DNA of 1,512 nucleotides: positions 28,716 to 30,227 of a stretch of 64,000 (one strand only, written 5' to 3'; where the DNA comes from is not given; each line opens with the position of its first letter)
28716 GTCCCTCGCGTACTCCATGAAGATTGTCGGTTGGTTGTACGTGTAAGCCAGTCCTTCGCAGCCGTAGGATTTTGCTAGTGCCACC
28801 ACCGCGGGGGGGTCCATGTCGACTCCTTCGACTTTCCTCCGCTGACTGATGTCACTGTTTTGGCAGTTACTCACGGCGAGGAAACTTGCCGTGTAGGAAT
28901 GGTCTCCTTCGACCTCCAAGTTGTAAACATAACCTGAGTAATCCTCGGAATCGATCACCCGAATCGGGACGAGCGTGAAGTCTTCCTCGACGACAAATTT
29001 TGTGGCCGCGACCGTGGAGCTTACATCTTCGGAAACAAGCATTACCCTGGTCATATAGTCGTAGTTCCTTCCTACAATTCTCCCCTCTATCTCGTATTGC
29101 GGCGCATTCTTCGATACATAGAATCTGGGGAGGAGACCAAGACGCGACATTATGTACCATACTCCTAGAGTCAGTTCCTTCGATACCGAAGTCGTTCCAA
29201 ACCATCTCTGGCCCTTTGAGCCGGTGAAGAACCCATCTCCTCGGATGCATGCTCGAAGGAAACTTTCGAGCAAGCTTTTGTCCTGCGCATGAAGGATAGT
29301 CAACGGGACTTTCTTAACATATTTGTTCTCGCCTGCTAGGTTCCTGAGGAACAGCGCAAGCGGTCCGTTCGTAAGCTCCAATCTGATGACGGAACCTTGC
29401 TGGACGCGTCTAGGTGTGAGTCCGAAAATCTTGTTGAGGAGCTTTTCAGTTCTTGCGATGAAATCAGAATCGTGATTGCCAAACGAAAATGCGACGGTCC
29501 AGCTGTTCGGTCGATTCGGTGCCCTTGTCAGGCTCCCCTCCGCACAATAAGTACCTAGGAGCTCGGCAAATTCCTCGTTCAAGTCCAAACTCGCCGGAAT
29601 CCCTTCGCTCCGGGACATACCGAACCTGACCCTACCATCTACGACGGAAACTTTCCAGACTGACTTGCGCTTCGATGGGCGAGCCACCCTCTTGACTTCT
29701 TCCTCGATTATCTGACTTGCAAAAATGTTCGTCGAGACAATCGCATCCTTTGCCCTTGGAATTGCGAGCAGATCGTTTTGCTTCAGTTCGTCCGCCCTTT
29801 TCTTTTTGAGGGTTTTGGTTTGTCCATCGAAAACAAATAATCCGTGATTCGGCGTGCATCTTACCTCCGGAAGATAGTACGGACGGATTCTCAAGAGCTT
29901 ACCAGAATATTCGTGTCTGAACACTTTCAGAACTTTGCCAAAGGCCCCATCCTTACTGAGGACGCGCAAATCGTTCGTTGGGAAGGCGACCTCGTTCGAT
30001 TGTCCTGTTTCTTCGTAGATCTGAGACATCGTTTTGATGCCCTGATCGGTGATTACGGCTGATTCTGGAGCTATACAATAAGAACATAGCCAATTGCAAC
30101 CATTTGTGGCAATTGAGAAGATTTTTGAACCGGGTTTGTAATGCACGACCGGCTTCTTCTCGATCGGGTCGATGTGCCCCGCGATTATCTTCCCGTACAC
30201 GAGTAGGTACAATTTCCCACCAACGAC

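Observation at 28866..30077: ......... intein splitting the CxxxCxxC motif of an AmmeMemoRadiSam radical SAM enzyme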

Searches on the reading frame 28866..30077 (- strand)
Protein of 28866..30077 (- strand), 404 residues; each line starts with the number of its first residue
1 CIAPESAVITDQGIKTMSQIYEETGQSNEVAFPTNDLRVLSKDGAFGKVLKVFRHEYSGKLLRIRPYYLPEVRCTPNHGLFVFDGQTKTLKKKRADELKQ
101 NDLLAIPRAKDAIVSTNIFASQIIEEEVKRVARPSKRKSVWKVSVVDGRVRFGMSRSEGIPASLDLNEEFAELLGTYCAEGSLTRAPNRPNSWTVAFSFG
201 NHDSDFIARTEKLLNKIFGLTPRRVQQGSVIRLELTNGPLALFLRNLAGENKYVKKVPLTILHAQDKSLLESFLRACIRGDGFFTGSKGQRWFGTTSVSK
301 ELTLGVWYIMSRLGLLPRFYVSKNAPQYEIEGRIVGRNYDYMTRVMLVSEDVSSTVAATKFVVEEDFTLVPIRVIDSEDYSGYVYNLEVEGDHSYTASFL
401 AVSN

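Call 4: search_protein_families(library=pfam, proteins=[window:28866-30077:-], max_evalue=0.01)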
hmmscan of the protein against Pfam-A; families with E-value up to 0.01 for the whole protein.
seq(404 aa): 2 families
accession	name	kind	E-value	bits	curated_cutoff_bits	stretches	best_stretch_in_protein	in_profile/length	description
PF14890.11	Intein_splicing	-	3.6e-19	69.5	35.8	1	9-398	3-149/155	Intein splicing domain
PF14528.11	LAGLIDADG_3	-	2e-07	31.6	22.5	1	272-328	5-64/82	LAGLIDADG-like domain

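Call 5: search_protein_families(library=ncbifam, proteins=[window:28866-30077:-], max_evalue=0.01)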
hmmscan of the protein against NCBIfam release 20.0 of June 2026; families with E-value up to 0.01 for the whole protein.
seq(404 aa): 9 families
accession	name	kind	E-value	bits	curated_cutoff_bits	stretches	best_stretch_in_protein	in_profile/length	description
NF045703.1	rSAM_Tes_intein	exception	5.9e-20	70.7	1700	2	139-398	339-603/1040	tetraether lipid synthase Tes, intein-containing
NF011418.0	PRK14845.1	equivalog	5.3e-11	41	756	1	1-333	24-287/1049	translation initiation factor IF-2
NF011491.0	PRK14898.1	equivalog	8.4e-11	40.6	783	1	29-326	116-391/860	DNA-directed RNA polymerase subunit A''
NF011287.0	PRK14698.1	equivalog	7.2e-10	37.5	1238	1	124-316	347-530/1017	V-type ATP synthase subunit A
TIGR01445.1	intein_Nterm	domain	4.8e-08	33.9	24.5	1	1-82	1-83/83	intein N-terminal splicing region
NF003157.0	PRK04132.1-2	equivalog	2.1e-05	22.7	1103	0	1-108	50-159/864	replication factor C small subunit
NF003158.0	PRK04132.1-3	equivalog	0.00026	18.2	1750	1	1-120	62-183/1437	replication factor C small subunit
TIGR01443.1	intein_Cterm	domain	0.00083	19.5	15.6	1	383-397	1-15/24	intein C-terminal splicing region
NF003159.0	PRK04132.1-4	equivalog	0.0012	16.9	999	1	1-120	60-181/852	replication factor C small subunit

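Call 16: find_homologous_proteins(query=window:28866-30077:-, max_evalue=0.001)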
Query seq(404 aa) (404 aa): 17 proteins with E <= 0.001 among 6193 candidates.
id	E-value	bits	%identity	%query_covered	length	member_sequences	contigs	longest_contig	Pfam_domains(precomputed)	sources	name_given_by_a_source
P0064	1.5e-137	477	54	100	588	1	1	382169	PF04055.28,PF14528.12,PF14890.12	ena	-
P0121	1.4e-120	421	54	86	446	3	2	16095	PF14528.12,PF14890.12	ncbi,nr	ncbi:MAG: hypothetical protein JRN09_09140, partial [Nitrososphaerota archaeon]|nr:hypothetical prot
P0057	4.3e-98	347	54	78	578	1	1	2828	PF14528.12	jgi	jgi:pyruvate formate lyase activating enzyme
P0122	2.2e-74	269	55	57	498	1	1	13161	PF04055.28,PF14528.12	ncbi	-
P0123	7.3e-66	241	33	100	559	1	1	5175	PF14528.12,PF14890.12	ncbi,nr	ncbi:TPA: hypothetical protein HA238_05090, partial [Candidatus Micrarchaeota archaeon]|nr:hypotheti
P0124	7.3e-49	185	29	92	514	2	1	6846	PF14528.12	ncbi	ncbi:MAG: LAGLIDADG family homing endonuclease, partial [Syntrophothermus sp.]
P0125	9.9e-28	115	65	24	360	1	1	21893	PF04055.28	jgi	jgi:pyruvate formate lyase activating enzyme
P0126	2.2e-25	107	26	100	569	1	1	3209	PF00383.30,PF14437.13,PF14528.12,PF14890.12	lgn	-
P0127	3.0e-23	100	29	65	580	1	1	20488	PF00383.30,PF14437.13,PF14528.12,PF14890.12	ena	-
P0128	9.4e-19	86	25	100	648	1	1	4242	PF12367.14,PF02775.27,PF05203.22,PF14528.12,PF14890.12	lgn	-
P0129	2.0e-16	78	34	27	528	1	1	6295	PF04055.28,PF14890.12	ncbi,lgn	ncbi:MAG: radical SAM protein [Anaerolineae bacterium]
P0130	4.8e-13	67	22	100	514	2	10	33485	PF14528.12,PF01592.22,PF14890.12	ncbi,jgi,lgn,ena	-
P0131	9.1e-12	63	28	27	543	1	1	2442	PF04055.28,PF14890.12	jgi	jgi:pyruvate formate lyase activating enzyme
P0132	3.4e-11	61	27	85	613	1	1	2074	PF14890.12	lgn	-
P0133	2.0e-7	48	24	100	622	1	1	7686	PF00145.24,PF05203.22,PF14528.12,PF13403.12,PF14890.12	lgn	-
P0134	1.5e-4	39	27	60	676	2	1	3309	PF00145.24,PF13403.12,PF14890.12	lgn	-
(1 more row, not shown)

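Call 38: search_protein_representatives(protein=window:28866-30077:-)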
Query: 404 residues. Proteins with E-value up to 0.001 (for the whole library): 4007; up to 1e-10: 1033; up to 1e-30: 47. The best 150 are listed.
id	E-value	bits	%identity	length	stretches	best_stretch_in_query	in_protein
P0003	4.0e-134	463.6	53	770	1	1-404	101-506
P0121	4.6e-121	420.6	54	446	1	1-345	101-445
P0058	5.9e-67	242.5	38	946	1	1-404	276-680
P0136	1.3e-60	221.6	34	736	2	145-404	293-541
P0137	6.9e-60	219.3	36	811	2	147-404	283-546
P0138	1.2e-59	218.5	36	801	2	145-404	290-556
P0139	2.0e-59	217.8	47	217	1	7-221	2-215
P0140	2.9e-59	217.2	36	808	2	138-404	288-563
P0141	5.2e-58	213.1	39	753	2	142-404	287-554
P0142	6.7e-58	212.7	37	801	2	147-403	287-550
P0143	3.6e-56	207.0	35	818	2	147-404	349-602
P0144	6.0e-56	206.3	37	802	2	145-404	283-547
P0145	9.2e-56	205.7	36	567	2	146-404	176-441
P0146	1.9e-53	198.0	34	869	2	133-404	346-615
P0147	1.8e-52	194.9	37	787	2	145-404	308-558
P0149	7.5e-51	189.5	36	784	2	142-404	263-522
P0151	1.0e-49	185.8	35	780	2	147-404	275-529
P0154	2.6e-48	181.2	36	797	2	150-404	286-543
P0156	3.4e-47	177.5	32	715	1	1-404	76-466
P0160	5.2e-43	163.7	35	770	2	142-404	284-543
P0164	1.3e-37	146.0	34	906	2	119-404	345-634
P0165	2.9e-37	144.8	30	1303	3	166-400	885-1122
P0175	1.2e-32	129.6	30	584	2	142-382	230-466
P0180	1.6e-30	122.6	32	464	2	143-321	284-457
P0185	1.3e-29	119.7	32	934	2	129-403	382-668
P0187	5.8e-29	117.5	32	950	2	136-404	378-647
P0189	1.0e-28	116.7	33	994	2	163-404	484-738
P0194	1.3e-27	113.0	30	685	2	94-404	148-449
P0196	2.5e-26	108.8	29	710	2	168-404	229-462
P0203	4.1e-25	104.8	28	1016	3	46-397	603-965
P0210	1.1e-24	103.4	29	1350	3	163-395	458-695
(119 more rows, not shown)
